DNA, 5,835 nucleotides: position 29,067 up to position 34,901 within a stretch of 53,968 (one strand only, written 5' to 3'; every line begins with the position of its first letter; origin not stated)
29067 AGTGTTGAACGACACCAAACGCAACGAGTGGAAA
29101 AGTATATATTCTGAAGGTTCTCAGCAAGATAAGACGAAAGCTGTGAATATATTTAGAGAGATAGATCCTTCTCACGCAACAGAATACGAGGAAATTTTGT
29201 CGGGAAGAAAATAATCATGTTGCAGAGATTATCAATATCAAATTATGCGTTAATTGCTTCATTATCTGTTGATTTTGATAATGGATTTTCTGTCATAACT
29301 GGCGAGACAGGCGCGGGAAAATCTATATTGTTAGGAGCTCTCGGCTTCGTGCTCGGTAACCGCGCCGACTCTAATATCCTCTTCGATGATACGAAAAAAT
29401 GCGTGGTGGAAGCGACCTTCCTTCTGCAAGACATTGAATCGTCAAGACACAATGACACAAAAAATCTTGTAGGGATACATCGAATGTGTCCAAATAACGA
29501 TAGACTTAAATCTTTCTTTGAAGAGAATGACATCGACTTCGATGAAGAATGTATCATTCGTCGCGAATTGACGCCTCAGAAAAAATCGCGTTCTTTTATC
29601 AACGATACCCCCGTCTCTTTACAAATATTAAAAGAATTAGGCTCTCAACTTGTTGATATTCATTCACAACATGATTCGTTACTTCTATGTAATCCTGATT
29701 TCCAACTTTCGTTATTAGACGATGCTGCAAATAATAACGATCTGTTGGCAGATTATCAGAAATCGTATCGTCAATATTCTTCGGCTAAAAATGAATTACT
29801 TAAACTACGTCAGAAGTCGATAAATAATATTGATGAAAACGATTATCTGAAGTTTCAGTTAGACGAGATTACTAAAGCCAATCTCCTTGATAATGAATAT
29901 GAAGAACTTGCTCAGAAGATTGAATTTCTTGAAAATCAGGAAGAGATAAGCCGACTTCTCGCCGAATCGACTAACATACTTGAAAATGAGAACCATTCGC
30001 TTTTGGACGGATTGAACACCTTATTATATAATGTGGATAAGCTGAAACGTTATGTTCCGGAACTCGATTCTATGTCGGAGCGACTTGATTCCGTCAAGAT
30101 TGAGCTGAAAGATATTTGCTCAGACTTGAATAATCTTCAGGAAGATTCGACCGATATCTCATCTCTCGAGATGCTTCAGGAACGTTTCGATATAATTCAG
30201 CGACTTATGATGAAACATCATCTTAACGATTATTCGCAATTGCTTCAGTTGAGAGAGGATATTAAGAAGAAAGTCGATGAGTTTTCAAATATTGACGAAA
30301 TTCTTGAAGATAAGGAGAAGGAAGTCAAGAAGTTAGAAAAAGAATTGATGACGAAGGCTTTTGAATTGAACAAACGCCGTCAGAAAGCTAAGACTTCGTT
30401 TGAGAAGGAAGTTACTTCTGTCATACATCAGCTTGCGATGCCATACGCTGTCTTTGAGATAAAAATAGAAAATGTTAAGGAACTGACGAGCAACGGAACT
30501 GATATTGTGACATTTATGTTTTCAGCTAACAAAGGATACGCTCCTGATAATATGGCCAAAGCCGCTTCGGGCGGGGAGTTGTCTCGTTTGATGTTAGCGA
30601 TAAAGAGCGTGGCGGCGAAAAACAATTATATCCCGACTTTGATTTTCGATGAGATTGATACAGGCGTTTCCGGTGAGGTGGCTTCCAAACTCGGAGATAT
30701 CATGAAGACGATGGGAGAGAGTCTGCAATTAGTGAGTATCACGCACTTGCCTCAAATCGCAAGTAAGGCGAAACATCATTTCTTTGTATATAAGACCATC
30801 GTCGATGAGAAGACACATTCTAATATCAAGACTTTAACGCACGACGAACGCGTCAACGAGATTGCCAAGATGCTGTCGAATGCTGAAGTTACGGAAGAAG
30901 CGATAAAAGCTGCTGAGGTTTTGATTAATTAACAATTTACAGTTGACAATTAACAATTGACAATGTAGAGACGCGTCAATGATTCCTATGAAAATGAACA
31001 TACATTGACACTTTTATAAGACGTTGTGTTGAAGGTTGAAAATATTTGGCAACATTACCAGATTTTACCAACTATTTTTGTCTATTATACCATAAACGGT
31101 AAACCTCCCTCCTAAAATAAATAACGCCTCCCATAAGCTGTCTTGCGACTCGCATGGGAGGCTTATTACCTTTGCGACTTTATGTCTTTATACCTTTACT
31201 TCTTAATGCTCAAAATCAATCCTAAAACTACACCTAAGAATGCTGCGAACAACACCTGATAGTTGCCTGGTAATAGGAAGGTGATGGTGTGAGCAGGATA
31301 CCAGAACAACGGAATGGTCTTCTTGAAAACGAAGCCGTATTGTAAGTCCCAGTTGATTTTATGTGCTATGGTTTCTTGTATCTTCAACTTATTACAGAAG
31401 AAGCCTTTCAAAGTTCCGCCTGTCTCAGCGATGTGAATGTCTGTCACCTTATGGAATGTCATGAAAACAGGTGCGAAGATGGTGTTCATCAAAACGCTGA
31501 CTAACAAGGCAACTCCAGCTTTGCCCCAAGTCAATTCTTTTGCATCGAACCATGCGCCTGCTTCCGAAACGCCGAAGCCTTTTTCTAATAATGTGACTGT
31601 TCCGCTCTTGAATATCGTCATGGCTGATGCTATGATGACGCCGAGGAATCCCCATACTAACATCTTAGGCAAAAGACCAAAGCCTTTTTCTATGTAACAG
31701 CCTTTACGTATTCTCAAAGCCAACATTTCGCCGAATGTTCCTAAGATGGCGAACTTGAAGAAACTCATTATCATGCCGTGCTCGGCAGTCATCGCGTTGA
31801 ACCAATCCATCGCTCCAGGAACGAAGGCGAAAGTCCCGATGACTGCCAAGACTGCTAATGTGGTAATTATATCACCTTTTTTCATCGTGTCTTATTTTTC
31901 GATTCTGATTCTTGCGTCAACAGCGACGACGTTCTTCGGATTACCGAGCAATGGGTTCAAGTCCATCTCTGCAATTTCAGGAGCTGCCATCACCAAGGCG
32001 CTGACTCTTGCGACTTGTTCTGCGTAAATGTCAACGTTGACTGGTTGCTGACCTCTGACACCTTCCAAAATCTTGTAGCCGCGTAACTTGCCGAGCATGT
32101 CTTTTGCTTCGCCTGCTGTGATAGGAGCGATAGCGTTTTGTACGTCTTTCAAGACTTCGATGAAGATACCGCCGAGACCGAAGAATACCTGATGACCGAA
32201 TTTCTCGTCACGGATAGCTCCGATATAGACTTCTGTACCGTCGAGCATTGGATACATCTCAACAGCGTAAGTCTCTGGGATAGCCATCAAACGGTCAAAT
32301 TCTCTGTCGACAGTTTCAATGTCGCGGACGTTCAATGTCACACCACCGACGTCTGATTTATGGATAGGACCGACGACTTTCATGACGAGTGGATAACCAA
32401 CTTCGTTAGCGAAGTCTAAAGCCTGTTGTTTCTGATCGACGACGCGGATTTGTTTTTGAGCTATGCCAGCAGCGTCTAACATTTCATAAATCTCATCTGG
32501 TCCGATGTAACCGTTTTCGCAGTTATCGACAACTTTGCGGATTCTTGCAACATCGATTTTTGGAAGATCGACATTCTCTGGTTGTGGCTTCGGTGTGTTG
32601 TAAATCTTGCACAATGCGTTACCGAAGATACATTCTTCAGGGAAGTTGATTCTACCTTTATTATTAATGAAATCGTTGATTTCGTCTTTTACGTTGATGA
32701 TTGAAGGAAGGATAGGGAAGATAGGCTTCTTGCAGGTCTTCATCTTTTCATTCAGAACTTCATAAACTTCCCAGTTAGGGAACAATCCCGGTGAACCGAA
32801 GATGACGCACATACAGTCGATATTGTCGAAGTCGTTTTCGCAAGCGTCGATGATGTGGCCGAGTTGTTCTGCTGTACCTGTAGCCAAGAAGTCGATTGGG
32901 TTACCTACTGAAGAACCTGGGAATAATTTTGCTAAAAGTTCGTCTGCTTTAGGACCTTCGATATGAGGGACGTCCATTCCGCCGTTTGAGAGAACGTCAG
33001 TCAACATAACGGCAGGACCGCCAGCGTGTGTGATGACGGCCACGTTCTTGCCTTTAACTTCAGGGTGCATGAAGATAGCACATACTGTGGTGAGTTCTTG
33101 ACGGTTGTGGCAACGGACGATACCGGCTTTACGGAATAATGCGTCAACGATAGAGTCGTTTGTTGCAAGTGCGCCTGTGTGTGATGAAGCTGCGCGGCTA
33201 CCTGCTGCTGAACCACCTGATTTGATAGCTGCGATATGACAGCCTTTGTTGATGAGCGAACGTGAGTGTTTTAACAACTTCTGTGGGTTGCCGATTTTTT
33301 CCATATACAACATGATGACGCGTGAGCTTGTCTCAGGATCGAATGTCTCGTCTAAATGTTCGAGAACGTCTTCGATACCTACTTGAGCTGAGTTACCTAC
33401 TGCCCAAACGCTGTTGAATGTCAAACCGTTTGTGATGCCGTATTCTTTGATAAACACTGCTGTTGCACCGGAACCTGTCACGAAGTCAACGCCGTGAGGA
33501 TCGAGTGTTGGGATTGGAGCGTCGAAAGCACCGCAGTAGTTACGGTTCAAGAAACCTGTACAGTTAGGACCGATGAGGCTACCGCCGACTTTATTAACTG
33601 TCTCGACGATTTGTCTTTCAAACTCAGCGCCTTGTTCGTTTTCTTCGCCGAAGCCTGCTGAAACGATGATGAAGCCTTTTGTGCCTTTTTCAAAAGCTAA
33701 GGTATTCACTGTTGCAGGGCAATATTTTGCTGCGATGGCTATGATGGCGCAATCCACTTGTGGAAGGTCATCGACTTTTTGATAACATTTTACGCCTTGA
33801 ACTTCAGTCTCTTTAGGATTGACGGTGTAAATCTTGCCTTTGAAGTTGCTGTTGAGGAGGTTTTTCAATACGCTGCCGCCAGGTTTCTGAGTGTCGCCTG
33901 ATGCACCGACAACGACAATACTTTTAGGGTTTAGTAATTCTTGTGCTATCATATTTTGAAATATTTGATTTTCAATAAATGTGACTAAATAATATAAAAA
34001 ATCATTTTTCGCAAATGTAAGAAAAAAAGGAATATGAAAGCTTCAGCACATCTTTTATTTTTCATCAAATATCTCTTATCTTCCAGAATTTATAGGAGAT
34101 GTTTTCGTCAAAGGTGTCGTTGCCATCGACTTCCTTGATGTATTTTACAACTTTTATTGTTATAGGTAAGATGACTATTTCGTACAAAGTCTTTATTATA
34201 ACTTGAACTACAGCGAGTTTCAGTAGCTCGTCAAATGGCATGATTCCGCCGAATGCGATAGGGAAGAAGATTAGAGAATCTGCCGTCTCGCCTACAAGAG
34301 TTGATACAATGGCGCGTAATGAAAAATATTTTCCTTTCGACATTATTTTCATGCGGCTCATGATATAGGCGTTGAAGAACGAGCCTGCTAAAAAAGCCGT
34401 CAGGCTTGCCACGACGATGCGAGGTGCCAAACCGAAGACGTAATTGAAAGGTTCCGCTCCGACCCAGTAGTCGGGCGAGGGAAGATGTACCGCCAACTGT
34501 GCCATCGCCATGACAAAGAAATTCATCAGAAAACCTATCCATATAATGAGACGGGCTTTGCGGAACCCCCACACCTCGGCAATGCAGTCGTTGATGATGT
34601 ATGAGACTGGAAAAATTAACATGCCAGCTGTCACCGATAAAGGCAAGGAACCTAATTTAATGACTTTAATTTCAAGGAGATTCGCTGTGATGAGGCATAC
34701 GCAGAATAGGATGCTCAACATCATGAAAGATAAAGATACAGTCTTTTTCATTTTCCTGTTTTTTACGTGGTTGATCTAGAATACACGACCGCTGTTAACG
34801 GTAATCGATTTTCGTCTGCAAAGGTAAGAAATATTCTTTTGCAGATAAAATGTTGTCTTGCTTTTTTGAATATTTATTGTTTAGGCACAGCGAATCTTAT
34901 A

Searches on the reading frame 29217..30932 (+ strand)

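Call 49: search_protein_families(library=pfam, proteins=[window:29217-30932:+], max_evalue=0.00001)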
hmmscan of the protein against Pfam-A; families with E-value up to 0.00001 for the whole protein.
window:29217-30932:+ (571 aa): 3 families
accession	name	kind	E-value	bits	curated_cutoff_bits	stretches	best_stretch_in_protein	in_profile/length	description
PF02463.25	SMC_N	-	1.7e-15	57.5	40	1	2-526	2-213/220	RecF/RecN/SMC N terminal domain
PF13476.12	AAA_23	-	2.6e-11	45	27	1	4-235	1-193/201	AAA domain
PF13175.12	AAA_15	-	3.9e-06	27.2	32.1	1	1-394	1-285/374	AAA ATPase domain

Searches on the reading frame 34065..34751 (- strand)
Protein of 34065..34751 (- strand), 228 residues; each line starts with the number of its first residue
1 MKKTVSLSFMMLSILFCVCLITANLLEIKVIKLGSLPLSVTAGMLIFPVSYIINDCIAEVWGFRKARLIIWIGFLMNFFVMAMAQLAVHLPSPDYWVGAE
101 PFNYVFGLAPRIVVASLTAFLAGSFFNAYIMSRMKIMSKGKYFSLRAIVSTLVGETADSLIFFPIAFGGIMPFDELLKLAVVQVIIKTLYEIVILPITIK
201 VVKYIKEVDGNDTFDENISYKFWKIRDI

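Call 49: search_protein_families(library=pfam, proteins=[window:34065-34751:-], max_evalue=0.00001)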
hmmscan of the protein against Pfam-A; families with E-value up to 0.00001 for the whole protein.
window:34065-34751:- (228 aa): 1 family
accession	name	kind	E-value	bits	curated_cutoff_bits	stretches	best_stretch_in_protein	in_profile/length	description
PF02592.20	Vut_1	-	7.4e-52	176.2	27.2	1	41-199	1-150/152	Putative vitamin uptake transporter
